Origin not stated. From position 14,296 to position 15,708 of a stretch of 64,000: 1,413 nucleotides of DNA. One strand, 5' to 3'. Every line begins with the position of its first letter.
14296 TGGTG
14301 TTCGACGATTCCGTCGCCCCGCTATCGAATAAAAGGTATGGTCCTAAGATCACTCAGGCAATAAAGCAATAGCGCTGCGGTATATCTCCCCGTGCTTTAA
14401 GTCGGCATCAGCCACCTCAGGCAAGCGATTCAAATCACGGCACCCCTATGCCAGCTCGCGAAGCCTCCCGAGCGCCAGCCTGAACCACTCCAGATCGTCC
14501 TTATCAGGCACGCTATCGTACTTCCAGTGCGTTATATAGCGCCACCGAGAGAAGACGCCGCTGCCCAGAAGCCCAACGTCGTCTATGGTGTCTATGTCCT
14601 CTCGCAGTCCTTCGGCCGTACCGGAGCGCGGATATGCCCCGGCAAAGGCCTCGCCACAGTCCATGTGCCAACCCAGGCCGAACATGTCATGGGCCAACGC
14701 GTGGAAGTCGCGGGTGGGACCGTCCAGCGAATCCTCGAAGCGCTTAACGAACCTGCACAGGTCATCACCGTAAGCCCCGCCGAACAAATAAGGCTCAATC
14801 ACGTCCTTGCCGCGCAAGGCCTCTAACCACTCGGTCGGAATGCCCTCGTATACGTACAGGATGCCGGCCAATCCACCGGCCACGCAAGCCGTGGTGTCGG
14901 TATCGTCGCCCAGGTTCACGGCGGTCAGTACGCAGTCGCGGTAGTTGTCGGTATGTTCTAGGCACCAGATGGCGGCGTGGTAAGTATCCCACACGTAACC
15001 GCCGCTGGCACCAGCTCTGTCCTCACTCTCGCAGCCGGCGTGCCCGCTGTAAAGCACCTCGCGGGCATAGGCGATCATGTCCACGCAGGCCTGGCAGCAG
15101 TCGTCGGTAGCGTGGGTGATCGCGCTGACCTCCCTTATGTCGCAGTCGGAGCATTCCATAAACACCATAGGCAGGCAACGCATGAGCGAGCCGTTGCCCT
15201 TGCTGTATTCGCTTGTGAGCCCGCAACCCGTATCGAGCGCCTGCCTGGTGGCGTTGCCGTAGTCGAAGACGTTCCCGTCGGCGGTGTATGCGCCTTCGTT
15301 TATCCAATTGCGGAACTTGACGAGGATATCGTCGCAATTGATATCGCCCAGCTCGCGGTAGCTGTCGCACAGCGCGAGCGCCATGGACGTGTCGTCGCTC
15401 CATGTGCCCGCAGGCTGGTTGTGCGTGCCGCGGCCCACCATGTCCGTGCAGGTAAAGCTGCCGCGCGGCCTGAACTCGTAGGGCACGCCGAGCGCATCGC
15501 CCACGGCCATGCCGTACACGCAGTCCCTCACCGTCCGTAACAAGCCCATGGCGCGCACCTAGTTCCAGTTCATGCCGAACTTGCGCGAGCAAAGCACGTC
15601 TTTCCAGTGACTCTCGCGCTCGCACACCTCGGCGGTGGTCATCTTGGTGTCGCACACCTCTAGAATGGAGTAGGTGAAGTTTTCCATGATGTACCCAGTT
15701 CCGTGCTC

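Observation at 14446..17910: Accessory islet: translationally coupled GIY-YIG nuclease-domain protein and ADP-ribosylglycohydrolase pair next to HigB/HigA and a small membrane protein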

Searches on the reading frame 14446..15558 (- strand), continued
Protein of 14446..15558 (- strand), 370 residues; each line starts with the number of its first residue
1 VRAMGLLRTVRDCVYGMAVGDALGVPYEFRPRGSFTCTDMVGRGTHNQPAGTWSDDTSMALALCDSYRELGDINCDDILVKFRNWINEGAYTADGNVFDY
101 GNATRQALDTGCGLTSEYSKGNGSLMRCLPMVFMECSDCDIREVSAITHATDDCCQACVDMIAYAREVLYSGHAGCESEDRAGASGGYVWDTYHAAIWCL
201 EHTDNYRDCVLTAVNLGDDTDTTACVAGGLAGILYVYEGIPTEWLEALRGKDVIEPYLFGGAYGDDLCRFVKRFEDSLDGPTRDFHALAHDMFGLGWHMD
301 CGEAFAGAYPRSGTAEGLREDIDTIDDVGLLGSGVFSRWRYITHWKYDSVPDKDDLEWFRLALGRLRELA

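Call 88: search_protein_families(library=pfam, proteins=[L088:1940-3676:+, L088:3717-5447:+], max_evalue=0.01)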
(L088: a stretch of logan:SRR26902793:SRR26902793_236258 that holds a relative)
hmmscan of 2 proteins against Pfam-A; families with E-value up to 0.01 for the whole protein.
L088:1940-3676:+ (578 aa): 2 families
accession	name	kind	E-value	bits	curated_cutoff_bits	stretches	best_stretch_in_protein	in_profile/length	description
PF03235.19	GmrSD_N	-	7.2e-39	134.4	33.2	1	14-238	4-198/199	GmrSD restriction endonuclease, N-terminal domain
PF07510.16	GmrSD_C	-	2.8e-07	31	23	1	450-564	26-137/138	GmrSD restriction endonucleases, C-terminal domain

L088:3717-5447:+ (577 aa): 8 families
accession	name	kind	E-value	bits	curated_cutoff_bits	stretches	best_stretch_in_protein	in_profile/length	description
PF14311.12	DUF4379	-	1.7e-45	153.5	24.5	7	28-65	19-56/56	Probable Treble clef zinc finger domain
PF21817.3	CapR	-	8.7e-38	128.8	24.2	7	500-538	21-67/67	CapR homology domain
PF01155.25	HypA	-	1.6e-21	76.9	28.9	0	238-279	65-102/112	Hydrogenase/urease nickel incorporation, metallochaperone, hypA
PF25206.1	DUF7836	-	6.8e-13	48.7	26.7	0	441-490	4-58/59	Domain of unknown function (DUF7836)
PF09723.15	Zn_ribbon_8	-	5.1e-06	26.8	34.4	0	37-64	6-34/41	Zinc ribbon domain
PF09845.14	OapC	-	9.1e-06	26.4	23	0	245-284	3-40/133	Origin-associated protein OapC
PF15446.12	zf-PHD-like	-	2.2e-05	24.5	27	0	380-455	52-133/170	PHD/FYVE-zinc-finger like domain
PF14319.11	Zn_Tnp_IS91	-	0.0028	18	26.3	0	243-286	38-79/90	Transposase zinc-binding domain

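Call 95: find_encoding_contigs(protein=P0122, flank=5000, max_places=4)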
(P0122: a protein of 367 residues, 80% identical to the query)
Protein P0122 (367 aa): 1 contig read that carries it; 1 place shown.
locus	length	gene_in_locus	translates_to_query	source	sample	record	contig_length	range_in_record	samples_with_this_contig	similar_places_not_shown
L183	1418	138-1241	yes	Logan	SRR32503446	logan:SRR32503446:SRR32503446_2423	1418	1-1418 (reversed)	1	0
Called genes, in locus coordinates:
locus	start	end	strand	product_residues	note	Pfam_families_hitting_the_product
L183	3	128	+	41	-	?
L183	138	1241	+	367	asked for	PF03747:ADP_ribosyl_GH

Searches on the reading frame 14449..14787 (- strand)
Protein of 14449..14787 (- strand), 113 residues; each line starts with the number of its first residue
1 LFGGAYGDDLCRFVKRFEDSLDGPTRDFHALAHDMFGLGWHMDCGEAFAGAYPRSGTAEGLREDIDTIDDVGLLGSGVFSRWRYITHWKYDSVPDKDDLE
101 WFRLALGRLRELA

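Call 52: find_homologous_proteins(query=window:14449-14787:-, max_evalue=0.01)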
Query window:14449-14787:- (113 aa): 3 proteins with E <= 0.01 among 5 candidates.
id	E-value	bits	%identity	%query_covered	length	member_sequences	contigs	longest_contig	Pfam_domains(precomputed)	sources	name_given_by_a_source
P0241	7.4e-60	218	85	100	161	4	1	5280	PF03747.20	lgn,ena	-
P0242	1.2e-56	208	79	100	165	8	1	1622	PF03747.20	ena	-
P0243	3.2e-25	107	98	44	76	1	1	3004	-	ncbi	ncbi:MAG: hypothetical protein ACLS89_07930 [Collinsella sp.]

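Call 88: search_protein_families(library=pfam, proteins=[window:14449-14787:-], max_evalue=0.01)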
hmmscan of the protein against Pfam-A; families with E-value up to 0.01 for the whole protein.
window:14449-14787:- (113 aa): 0 families

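Call 94: find_encoding_contigs(protein=P0241, flank=5000, max_places=4)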
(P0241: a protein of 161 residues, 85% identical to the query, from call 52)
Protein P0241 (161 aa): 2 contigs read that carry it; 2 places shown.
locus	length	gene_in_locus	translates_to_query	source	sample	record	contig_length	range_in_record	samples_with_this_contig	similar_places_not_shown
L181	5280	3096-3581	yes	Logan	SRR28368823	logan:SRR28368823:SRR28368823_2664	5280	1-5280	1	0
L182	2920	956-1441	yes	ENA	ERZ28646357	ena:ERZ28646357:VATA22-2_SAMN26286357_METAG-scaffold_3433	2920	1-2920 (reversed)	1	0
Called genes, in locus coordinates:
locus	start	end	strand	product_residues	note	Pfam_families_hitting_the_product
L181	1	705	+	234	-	?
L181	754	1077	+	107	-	-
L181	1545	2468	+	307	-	-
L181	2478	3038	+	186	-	PF03747:ADP_ribosyl_GH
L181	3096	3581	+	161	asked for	PF03747:ADP_ribosyl_GH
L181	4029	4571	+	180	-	PF11611:DUF4352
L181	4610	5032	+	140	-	-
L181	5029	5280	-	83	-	?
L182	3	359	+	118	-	?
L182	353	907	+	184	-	PF03747:ADP_ribosyl_GH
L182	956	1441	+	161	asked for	PF03747:ADP_ribosyl_GH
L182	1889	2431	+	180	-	PF11611:DUF4352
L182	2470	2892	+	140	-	-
